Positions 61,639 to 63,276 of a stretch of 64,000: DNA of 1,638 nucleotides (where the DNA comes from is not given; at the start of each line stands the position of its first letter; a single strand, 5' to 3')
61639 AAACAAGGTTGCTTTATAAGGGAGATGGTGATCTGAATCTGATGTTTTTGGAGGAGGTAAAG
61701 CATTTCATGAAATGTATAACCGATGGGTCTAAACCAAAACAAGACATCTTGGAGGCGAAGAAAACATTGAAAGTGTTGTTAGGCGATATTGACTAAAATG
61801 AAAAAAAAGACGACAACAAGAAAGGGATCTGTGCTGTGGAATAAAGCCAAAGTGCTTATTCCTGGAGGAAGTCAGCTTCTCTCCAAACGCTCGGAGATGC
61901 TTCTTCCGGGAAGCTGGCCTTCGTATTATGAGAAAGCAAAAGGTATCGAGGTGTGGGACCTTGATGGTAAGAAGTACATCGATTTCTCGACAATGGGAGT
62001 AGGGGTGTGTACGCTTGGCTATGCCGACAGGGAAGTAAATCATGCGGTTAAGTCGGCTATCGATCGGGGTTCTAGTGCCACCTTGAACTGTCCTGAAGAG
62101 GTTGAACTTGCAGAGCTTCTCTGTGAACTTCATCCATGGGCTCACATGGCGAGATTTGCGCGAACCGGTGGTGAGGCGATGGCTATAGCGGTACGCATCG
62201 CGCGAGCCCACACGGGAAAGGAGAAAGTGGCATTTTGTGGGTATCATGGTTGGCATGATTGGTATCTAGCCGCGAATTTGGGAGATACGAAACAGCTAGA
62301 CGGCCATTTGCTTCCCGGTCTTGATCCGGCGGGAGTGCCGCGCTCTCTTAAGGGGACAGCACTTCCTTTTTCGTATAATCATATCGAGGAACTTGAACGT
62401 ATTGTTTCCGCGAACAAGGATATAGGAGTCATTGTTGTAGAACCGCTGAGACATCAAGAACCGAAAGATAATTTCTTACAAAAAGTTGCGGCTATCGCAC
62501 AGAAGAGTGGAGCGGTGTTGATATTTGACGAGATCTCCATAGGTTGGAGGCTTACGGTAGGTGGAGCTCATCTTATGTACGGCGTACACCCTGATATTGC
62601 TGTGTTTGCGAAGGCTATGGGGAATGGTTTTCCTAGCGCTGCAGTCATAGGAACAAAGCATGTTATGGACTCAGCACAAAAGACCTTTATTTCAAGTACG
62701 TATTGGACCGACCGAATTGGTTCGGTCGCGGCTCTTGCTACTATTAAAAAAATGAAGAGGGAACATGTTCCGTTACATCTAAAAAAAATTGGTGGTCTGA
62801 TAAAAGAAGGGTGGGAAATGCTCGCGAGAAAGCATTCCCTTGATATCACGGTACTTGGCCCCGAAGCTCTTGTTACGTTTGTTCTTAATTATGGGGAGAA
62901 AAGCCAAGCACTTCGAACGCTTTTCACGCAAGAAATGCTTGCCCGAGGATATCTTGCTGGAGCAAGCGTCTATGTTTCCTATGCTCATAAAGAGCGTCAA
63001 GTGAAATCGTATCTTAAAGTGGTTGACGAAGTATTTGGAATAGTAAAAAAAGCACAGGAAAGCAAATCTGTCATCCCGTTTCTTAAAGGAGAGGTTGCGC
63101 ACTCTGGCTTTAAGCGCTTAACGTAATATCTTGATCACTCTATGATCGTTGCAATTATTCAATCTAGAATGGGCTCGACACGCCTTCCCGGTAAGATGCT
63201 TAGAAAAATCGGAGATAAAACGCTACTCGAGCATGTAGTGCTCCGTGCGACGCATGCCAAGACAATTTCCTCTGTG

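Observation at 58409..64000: Start of a second, pseudaminic-type module with a non-canonical oxidoreductase + class-III aminotransferase pair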

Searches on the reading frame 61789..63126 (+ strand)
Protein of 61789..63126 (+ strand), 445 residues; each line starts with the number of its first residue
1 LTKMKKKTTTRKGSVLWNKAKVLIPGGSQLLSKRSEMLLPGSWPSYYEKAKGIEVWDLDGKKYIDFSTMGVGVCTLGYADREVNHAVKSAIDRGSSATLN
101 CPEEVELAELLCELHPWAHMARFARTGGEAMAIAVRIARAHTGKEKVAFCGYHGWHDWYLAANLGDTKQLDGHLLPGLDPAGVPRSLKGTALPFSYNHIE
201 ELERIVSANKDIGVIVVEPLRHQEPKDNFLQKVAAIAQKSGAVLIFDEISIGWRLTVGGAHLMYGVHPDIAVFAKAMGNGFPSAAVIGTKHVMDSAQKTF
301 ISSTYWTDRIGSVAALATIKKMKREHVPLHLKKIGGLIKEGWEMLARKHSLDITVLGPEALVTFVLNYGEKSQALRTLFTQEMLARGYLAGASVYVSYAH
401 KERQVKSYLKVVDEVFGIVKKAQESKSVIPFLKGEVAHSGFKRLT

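Call 8: search_protein_families(library=pfam, proteins=[window:61789-63126:+])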
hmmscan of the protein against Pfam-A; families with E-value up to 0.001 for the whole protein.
window:61789-63126:+ (445 aa): 1 family
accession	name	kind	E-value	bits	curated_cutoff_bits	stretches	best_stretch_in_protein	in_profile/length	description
PF00202.27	Aminotran_3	-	2.9e-41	142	30.5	1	46-349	12-333/403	Aminotransferase class-III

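Call 9: search_protein_families(library=ncbifam, proteins=[window:61789-63126:+], max_evalue=0.00001)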
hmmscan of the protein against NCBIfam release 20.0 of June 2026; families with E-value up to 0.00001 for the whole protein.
window:61789-63126:+ (445 aa): 67 families (the best 25 are shown)
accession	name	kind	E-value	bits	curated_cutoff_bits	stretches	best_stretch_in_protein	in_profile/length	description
NF004856.0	PRK06209.1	equivalog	4.6e-81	272.6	486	1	8-444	6-440/450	glutamate-1-semialdehyde 2,1-aminomutase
NF041362.1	GntE_guanitoxin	equivalog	5.9e-64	216.2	525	1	11-378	6-381/426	guanitoxin biosynthesis PLP-dependent transaminase GntE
NF000818.0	PRK00062.1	subfamily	4.8e-61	206.7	398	1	11-417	4-425/429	glutamate-1-semialdehyde 2,1-aminomutase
TIGR00713.1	hemL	equivalog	2.2e-60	204.5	527.3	1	14-416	3-420/423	glutamate-1-semialdehyde 2,1-aminomutase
NF009055.0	PRK12389.1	equivalog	4.5e-49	167.2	637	1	12-420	5-429/431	glutamate-1-semialdehyde 2,1-aminomutase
NF004426.0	PRK05769.1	equivalog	4.6e-36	124.5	552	1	42-390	35-405/441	acetyl ornithine aminotransferase family protein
TIGR00707.1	argD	subfamily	8.9e-36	123.5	410.05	1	45-370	11-333/381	acetylornithine/succinylornithine family transaminase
NF005993.0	PRK08117.1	subfamily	8.9e-36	123.4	574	2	197-357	193-358/433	aspartate aminotransferase family protein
NF049939.1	HyAminethphonNHLyPbfA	equivalog_domain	4.2e-35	121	525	1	48-391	48-404/442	(R)-1-hydroxy-2-aminoethylphosphonate ammonia-lyase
NF005985.0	PRK08088.1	equivalog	4e-34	118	713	1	43-385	23-378/426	4-aminobutyrate--2-oxoglutarate transaminase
NF004714.0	PRK06058.1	subfamily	1.1e-33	116.6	639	1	41-366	40-383/447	4-aminobutyrate--2-oxoglutarate transaminase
NF005692.0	PRK07495.1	equivalog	1.7e-33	115.9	724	1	46-367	25-359/425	4-aminobutyrate--2-oxoglutarate transaminase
NF049976.1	AmadipTransam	equivalog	1.9e-33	116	650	1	46-344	17-328/416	2-aminoadipate transaminase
NF001864.0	PRK00615.1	equivalog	2.9e-33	115.1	706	1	12-366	6-363/433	glutamate-1-semialdehyde aminotransferase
TIGR00700.1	GABAtrnsam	equivalog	1e-32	113.3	506.65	1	44-344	16-335/420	4-aminobutyrate--2-oxoglutarate transaminase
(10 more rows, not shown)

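Call 10: find_encoding_contigs(protein=window:61789-63126:+, flank=10000, max_places=10)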
Protein window:61789-63126:+ (445 aa): no gene with exactly this product is on record in the collection.

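Call 11: find_encoding_contigs(protein=window:61798-63126:+, flank=10000, max_places=10)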
Protein window:61798-63126:+ (442 aa): 7 contigs read that carry it; 3 places shown.
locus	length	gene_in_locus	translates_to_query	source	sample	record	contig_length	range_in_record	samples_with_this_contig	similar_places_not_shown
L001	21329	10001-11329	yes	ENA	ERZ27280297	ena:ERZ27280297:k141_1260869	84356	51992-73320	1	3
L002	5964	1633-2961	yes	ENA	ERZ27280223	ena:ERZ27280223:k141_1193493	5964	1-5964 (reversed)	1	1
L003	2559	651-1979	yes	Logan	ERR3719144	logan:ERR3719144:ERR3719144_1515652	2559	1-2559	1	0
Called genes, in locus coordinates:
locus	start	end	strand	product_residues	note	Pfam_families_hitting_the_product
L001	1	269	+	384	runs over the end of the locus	PF02350:Epimerase_2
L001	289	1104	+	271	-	PF00551:Formyl_trans_N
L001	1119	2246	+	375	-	PF01041:DegT_DnrJ_EryC1, PF01053:Cys_Met_Meta_PP, PF00266:Aminotran_5 (weak), PF01212:Beta_elim_lyase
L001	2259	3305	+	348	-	PF00106:adh_short (weak), PF01073:3Beta_HSD, PF01370:Epimerase, PF02719:Polysacc_synt_2, PF04321:RmlD_sub_bind, PF16363:GDP_Man_Dehyd, PF07993:NAD_binding_4, PF13460:NAD_binding_10, +2 more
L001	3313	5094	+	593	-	PF00664:ABC_membrane, PF00005:ABC_tran, PF02463:SMC_N (faint)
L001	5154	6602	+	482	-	PF05159:Capsule_synth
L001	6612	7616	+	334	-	PF00106:adh_short, PF01370:Epimerase, PF02719:Polysacc_synt_2, PF04321:RmlD_sub_bind, PF05368:NmrA, PF08659:KR, PF01073:3Beta_HSD, PF07993:NAD_binding_4, +3 more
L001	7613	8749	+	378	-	PF01041:DegT_DnrJ_EryC1, PF00155:Aminotran_1_2, PF01053:Cys_Met_Meta_PP (faint), PF01212:Beta_elim_lyase, PF00266:Aminotran_5 (weak)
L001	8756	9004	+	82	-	PF01541:GIY-YIG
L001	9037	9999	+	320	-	PF01408:GFO_IDH_MocA, PF01488:Shikimate_DH (weak), PF22725:GFO_IDH_MocA_C3, PF02894:GFO_IDH_MocA_C (weak)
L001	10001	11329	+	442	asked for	PF00202:Aminotran_3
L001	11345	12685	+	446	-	PF02348:CTP_transf_3, PF12804:NTP_transf_3, PF02698:DUF218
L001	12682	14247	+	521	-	PF00583:Acetyltransf_1, PF13302:Acetyltransf_3, PF13508:Acetyltransf_7 (weak), PF03102:NeuB, PF08666:SAF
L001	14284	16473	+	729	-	PF04932:Wzy_C, PF00515:TPR_1 (faint), PF13181:TPR_8 (faint), PF23914:TPR_CcmH_CycH (faint), PF13374:TPR_10 (faint), PF13424:TPR_12 (faint), PF13428:TPR_14 (faint), PF14559:TPR_19, +4 more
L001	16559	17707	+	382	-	PF01565:FAD_binding_4, PF02873:MurB_C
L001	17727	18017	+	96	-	PF01541:GIY-YIG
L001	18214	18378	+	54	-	-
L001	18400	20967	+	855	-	PF07517:SecA_DEAD, PF01043:SecA_PP_bind, PF21090:P-loop_SecA, PF07516:SecA_SW, PF02810:SEC-C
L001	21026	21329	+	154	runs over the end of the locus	PF00293:NUDIX (weak)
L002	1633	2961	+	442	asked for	PF00202:Aminotran_3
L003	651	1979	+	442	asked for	PF00202:Aminotran_3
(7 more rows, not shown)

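Call 13: search_protein_families(library=pfam, proteins=[L001:11345-12685:+, L001:12682-14247:+, L001:14284-16473:+, L001:16559-17707:+], max_evalue=0.001)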
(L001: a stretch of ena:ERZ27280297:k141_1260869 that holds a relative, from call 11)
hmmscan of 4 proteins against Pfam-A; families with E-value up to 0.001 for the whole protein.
L001:11345-12685:+ (446 aa): 3 families
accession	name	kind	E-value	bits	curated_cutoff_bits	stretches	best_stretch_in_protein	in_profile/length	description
PF02348.25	CTP_transf_3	-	1.3e-37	130.2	22.6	1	3-222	1-205/217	Cytidylyltransferase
PF02698.23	DUF218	-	1.1e-15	58.2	27.6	1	255-386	4-109/133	DUF218 domain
PF12804.13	NTP_transf_3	-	9.9e-11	42.5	27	1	8-125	10-121/160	MobA-like NTP transferase domain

L001:12682-14247:+ (521 aa): 5 families
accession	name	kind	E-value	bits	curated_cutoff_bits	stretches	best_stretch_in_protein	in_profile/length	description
PF03102.20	NeuB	-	7.6e-79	265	22.1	1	192-431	1-234/241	NeuB family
PF08666.17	SAF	-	9e-12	45.8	21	1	462-518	1-61/63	SAF domain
PF13302.13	Acetyltransf_3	-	3.8e-10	41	25.4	1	4-135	3-137/138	Acetyltransferase (GNAT) domain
PF00583.31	Acetyltransf_1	-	2.6e-09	37.8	20.7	1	35-135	14-116/116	Acetyltransferase (GNAT) family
PF13508.13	Acetyltransf_7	-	1.6e-06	28.8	27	1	54-104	4-54/84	Acetyltransferase (GNAT) domain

L001:14284-16473:+ (729 aa): 13 families
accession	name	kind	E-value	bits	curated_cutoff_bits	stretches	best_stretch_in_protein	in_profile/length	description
PF04932.20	Wzy_C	-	1.2e-19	71.1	31.7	1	203-358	1-149/149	O-Antigen ligase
PF14559.12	TPR_19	-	3.1e-16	59.9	25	1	561-606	5-50/68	Tetratricopeptide repeat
PF13428.12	TPR_14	-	3.7e-11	43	23.5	0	549-587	3-41/44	Tetratricopeptide repeat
PF07719.23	TPR_2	-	4.2e-11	42.5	27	1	680-711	2-33/34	Tetratricopeptide repeat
PF13181.12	TPR_8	-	7e-09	35.6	25.7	0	680-711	2-33/34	Tetratricopeptide repeat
PF13432.12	TPR_16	-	2.1e-08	34.9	32.7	0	539-573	23-57/65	Tetratricopeptide repeat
PF13424.12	TPR_12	-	2.9e-08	34.2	30.1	1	547-611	3-75/77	Tetratricopeptide repeat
PF12895.13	ANAPC3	-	3e-07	31.1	27.2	0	561-628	3-69/82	Anaphase-promoting complex, cyclosome, subunit 3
PF13374.12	TPR_10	-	3.3e-07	30.5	27.5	0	551-576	6-31/42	Tetratricopeptide repeat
PF23914.1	TPR_CcmH_CycH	-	6.4e-07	29.8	42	0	535-644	38-150/158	Cytochrome c-type biogenesis protein H TPR domain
PF00515.34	TPR_1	-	6.5e-07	29.4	27.8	0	680-711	2-33/34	Tetratricopeptide repeat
PF14561.12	TPR_20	-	4.5e-06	27.3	25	1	665-714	8-57/90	Tetratricopeptide repeat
PF13371.12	TPR_9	-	0.00065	20.1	35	0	654-710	4-60/73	Tetratricopeptide repeat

L001:16559-17707:+ (382 aa): 2 families
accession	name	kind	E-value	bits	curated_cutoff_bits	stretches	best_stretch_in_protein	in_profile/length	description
PF01565.28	FAD_binding_4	-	2.5e-25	89.2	26.4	1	26-160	2-139/139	FAD binding domain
PF02873.21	MurB_C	-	1.3e-17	64.2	27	1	244-373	1-99/99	UDP-N-acetylenolpyruvoylglucosamine reductase, C-terminal domain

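Call 14: search_protein_families(library=ncbifam, proteins=[L001:11345-12685:+, L001:12682-14247:+, L001:14284-16473:+], max_evalue=1e-8)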
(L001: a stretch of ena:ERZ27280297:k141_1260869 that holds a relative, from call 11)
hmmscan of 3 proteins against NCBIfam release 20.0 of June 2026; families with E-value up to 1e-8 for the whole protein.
L001:11345-12685:+ (446 aa): 5 families
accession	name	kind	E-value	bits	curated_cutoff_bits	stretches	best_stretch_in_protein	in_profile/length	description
NF003952.0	PRK05450.1-5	subfamily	3.2e-22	78.9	193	1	2-123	3-123/250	3-deoxy-manno-octulosonate cytidylyltransferase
NF009905.0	PRK13368.1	subfamily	6.4e-22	78.1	255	1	2-119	3-118/243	3-deoxy-manno-octulosonate cytidylyltransferase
NF003948.0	PRK05450.1-1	equivalog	3e-18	65.9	281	1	3-118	7-122/248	3-deoxy-manno-octulosonate cytidylyltransferase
NF003950.0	PRK05450.1-3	subfamily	1.3e-16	60.7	234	1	3-125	4-126/248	3-deoxy-manno-octulosonate cytidylyltransferase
TIGR00466.1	kdsB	equivalog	5.4e-11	42.4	155.2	1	3-117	4-118/241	3-deoxy-manno-octulosonate cytidylyltransferase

L001:12682-14247:+ (521 aa): 2 families
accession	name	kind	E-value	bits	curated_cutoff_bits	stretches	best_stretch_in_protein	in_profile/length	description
TIGR03586.1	PseI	equivalog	5.5e-123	410.3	340.25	1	172-514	2-327/327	pseudaminic acid synthase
TIGR03569.1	NeuB_NnaB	equivalog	6.5e-81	271.9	399.65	1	172-509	1-324/329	N-acetylneuraminate synthase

L001:14284-16473:+ (729 aa): 3 families
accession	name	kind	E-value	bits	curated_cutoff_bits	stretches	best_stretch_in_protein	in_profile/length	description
TIGR00947.1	2A73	equivalog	3.1e-13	49.5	366.4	1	31-363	32-360/425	IctB family putative bicarbonate transporter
TIGR02917.1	PEP_TPR_lipo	equivalog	1.2e-12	46.6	312.2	0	533-636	349-452/899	XrtA/PEP-CTERM system TPR-repeat protein PrsT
NF040959.1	MamA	equivalog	1.9e-11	43.8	200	0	543-655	67-176/204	magnetosome protein MamA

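Call 17: find_homologous_proteins(query=window:61798-63126:+, max_evalue=1e-20)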
Query window:61798-63126:+ (442 aa): 8000 proteins with E <= 1e-20 among 8000 candidates; the best 120 are listed.
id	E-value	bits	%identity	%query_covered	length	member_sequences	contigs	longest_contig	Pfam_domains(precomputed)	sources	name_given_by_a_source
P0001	4.5e-297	1003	100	100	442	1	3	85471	PF00202.28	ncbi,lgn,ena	-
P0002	3.0e-245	832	82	100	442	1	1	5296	PF00202.28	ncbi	-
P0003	1.4e-242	823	82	99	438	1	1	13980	PF00202.28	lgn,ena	-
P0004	4.6e-241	818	80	100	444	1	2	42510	PF00202.28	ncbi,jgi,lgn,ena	-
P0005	1.4e-229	781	79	98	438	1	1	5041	PF00202.28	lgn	-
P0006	5.1e-223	759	75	100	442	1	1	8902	PF00202.28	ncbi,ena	-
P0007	1.2e-220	751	74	100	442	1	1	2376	PF00202.28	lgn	-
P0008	8.6e-220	748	73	98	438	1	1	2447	PF00202.28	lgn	-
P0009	6.7e-218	742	72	100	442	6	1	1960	PF00202.28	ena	-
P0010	3.9e-216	736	73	99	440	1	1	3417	PF00202.28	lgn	-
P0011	6.7e-216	736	73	98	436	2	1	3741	PF00202.28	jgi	-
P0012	8.7e-216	735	74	97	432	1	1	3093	PF00202.28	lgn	-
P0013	1.1e-214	732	72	98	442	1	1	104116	PF00202.28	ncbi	-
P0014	1.3e-214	731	72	99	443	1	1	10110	PF00202.28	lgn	-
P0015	3.0e-213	727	73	98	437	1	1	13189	PF00202.28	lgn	-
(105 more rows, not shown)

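Call 19: find_related_loci(query=A1, collection=genome_contigs, flank=10000)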
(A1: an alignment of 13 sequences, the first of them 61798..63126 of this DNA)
Query A1 (442 aa) in genome_contigs; peptide patterns used: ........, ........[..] (x = any residue, [..] = any of these).
600 stretches matched a pattern (row limit reached: there are more); 598 encode a relative of the query (tblastn E <= 1e-3); the best 80 are kept; 80 distinct loci.
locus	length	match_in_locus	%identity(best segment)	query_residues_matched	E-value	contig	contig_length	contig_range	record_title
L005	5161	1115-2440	73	1-442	0e+0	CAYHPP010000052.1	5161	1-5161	MAG TPA_asm: uncultured Candidatus Saccharibacteria bacterium isolate ERP119705_co14_552 genome assembly, contig: NODE_3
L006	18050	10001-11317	74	8-442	0e+0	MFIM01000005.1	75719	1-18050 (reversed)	MAG: Candidatus Giovannonibacteria bacterium RIFCSPLOWO2_02_FULL_45_28 rifcsplowo2_02_scaffold_144, whole genome shotgun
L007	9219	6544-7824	65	9-437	0e+0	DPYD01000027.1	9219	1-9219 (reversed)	MAG TPA_asm: Candidatus Kaiserbacteria bacterium isolate UBA10103 contig_2715, whole genome shotgun sequence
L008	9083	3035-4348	62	3-442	0e+0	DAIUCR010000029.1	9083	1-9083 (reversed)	MAG TPA_asm: Patescibacteria group bacterium isolate CTOTU11756 NODE_2264_length_9083_cov_12.530350, whole genome shotgu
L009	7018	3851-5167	62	1-442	0e+0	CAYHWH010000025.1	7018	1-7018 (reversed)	MAG TPA_asm: uncultured Candidatus Saccharibacteria bacterium isolate ERP119705_co16_95 genome assembly, contig: NODE_84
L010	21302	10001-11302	61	8-442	0e+0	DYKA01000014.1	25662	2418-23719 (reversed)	MAG TPA_asm: Vermiphilus sp. isolate SulCav_AS07-7_2_40_16 SulCav_AS07_7_1807_length_25662_cov_9_456438, whole genome sh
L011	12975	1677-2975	62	9-441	0e+0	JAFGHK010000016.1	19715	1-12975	MAG: Dehalococcoidales bacterium isolate Zod_Metabat.1454 k87_1637405, whole genome shotgun sequence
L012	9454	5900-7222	60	1-442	0e+0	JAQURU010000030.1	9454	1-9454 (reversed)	MAG: Candidatus Paceibacterota bacterium isolate STD1_80 NODE_21568_length_9454_cov_3.117401_Sandtown_D1, whole genome s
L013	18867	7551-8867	59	4-442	1e-176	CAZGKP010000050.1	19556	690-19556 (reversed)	MAG TPA_asm: uncultured Candidatus Sumerlaeota bacterium isolate binchicken_co100_147 genome assembly, contig: NODE_4272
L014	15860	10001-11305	59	8-442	7e-176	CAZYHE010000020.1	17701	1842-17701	MAG TPA_asm: uncultured Anaerolineales bacterium isolate SRP272421_co2_624 genome assembly, contig: NODE_9670_length_177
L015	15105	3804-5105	61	10-442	4e-176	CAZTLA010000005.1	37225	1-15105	MAG TPA_asm: uncultured Syntrophales bacterium isolate binchicken_co232_232 genome assembly, contig: NODE_1817_length_37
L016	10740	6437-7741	60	8-442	9e-174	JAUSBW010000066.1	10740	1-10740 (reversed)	MAG: Methanoregula sp. isolate E9_concoct.bin.36 E9_k141_69256, whole genome shotgun sequence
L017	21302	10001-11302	59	9-442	7e-174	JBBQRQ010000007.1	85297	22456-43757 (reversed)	MAG: Verrucomicrobiota bacterium isolate Co_metawrap_1697 Cmw_1697_k141_2542156_length_85297_cov_22.9990, whole genome s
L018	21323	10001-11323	56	2-442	5e-170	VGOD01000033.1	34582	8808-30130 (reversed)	MAG: Chloroflexi bacterium isolate K_DeepCast_250m_m2_061 K_DeepCast_250m_m2_061_Ga0194125_10001953, whole genome shotgu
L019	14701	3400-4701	57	9-442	1e-169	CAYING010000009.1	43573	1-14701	MAG TPA_asm: uncultured Planctomycetales bacterium isolate ERP119705_co25_670 genome assembly, contig: NODE_318_length_4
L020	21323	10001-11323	58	1-442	2e-169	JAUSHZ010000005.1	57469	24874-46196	MAG: bacterium isolate E14_metabat.bin.214 E14_k141_29161, whole genome shotgun sequence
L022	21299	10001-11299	57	9-442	8e-167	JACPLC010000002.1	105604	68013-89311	MAG: Candidatus Kaiserbacteria bacterium isolate NC_groundwater_511_Ag_S-0.1um_54_12 S35_SO-1_scaffold_13608, whole geno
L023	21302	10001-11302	57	9-442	1e-166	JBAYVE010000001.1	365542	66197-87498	MAG: Patescibacteria group bacterium isolate SO_2016_LW3_52 scaffold00019_LW162_2016, whole genome shotgun sequence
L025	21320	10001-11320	57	3-442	4e-166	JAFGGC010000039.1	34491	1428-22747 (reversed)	MAG: Endomicrobiales bacterium isolate Zod_Metabat.1366 k87_13372173, whole genome shotgun sequence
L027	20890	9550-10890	55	4-441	3e-165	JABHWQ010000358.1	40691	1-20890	MAG: Chloroflexi bacterium isolate SI047_bin16 k141_79396, whole genome shotgun sequence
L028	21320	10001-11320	63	2-442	0e+0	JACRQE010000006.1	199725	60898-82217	MAG: Candidatus Uhrbacteria bacterium isolate NC_groundwater_2005_Pr3_S-0.65um_55_6 SR2-18-Sp65_coassembly_scaffold_3817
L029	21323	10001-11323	54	2-442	1e-163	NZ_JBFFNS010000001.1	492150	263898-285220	MAG: Sulfurimonas sp. isolate Mix_mud18.2022.04.8 k141_813997_length_492150_cov_75.8969, whole genome shotgun sequence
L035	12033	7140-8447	55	6-442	2e-160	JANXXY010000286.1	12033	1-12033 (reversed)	MAG: Bacteroidales bacterium isolate GL140_3_metabat_26 GL140_3_k141_2905990, whole genome shotgun sequence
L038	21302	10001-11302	56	9-442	4e-159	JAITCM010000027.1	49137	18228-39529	MAG: Chitinispirillales bacterium isolate Nl494_bin39 k119_516550, whole genome shotgun sequence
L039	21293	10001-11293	56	10-442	1e-158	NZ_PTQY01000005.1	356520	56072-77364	Rhodoferax sp. TS-BS-61-7 TS-BS-61-7-C5, whole genome shotgun sequence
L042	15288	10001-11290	56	13-442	7e-158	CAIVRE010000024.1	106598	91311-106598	MAG: Candidatus Omnitrophica bacterium isolate AM-lipid-02-D9_bin-0629 genome assembly, contig: bin-0629:24/34, whole ge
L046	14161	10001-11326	54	1-442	6e-157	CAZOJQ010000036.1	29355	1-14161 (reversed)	MAG TPA_asm: uncultured Thermotogaceae bacterium isolate binchicken_co168_238 genome assembly, contig: NODE_2762_length_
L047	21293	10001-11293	55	13-442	5e-156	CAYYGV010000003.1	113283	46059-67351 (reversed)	MAG TPA_asm: uncultured Opitutaceae bacterium isolate SRP262948_co1_81 genome assembly, contig: NODE_175_length_113283_c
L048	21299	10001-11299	55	9-442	1e-155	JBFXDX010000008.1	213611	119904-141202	MAG: Bacteroidales bacterium isolate CA_2019_TPIn_102 NODE_210_length_213611_cov_9.136057_TPIn, whole genome shotgun seq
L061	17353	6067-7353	54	10-442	1e-153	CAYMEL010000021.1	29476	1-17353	MAG TPA_asm: uncultured Chlorobium sp. isolate SRP167671_co2_47 genome assembly, contig: NODE_2083_length_29476_cov_60.3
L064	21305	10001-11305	55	6-442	3e-153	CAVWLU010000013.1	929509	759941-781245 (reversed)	MAG: uncultured Gammaproteobacteria bacterium isolate MFD04434.bin.1.31 genome assembly, contig: contig_4827, whole geno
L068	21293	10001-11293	52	9-442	4e-152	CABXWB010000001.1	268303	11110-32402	MAG: uncultured Alphaproteobacteria bacterium isolate AG-325-F23 genome assembly, contig: AG-325-F23_NODE_1, whole genom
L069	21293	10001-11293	54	10-442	3e-152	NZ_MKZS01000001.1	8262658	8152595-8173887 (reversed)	Moorena bouillonii PNG strain PNG5-198 Ga0081470_101, whole genome shotgun sequence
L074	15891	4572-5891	52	2-442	2e-151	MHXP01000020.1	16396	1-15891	MAG: Planctomycetes bacterium GWA2_39_15 gwa2_scaffold_12933, whole genome shotgun sequence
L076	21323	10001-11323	52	2-442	2e-151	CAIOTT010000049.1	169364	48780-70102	MAG: Candidatus Omnitrophica bacterium isolate Ki2-D4_bin-0675 genome assembly, contig: bin-0675:49/74, whole genome sho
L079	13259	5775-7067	55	10-442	4e-150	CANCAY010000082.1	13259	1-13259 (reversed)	MAG: Chitinophagaceae bacterium isolate JR-DAM-100519-106 genome assembly, contig: JR-DAM-100519-C6767, whole genome sho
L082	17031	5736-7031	53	10-442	1e-149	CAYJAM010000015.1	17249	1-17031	MAG TPA_asm: uncultured Sphingobacterium sp. isolate ERP123247_co1_166 genome assembly, contig: NODE_2023_length_17249_c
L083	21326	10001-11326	54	1-442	2e-149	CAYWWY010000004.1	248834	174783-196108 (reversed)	MAG TPA_asm: uncultured Thermotogaceae bacterium isolate SRP241326_co3_41 genome assembly, contig: NODE_38_length_248834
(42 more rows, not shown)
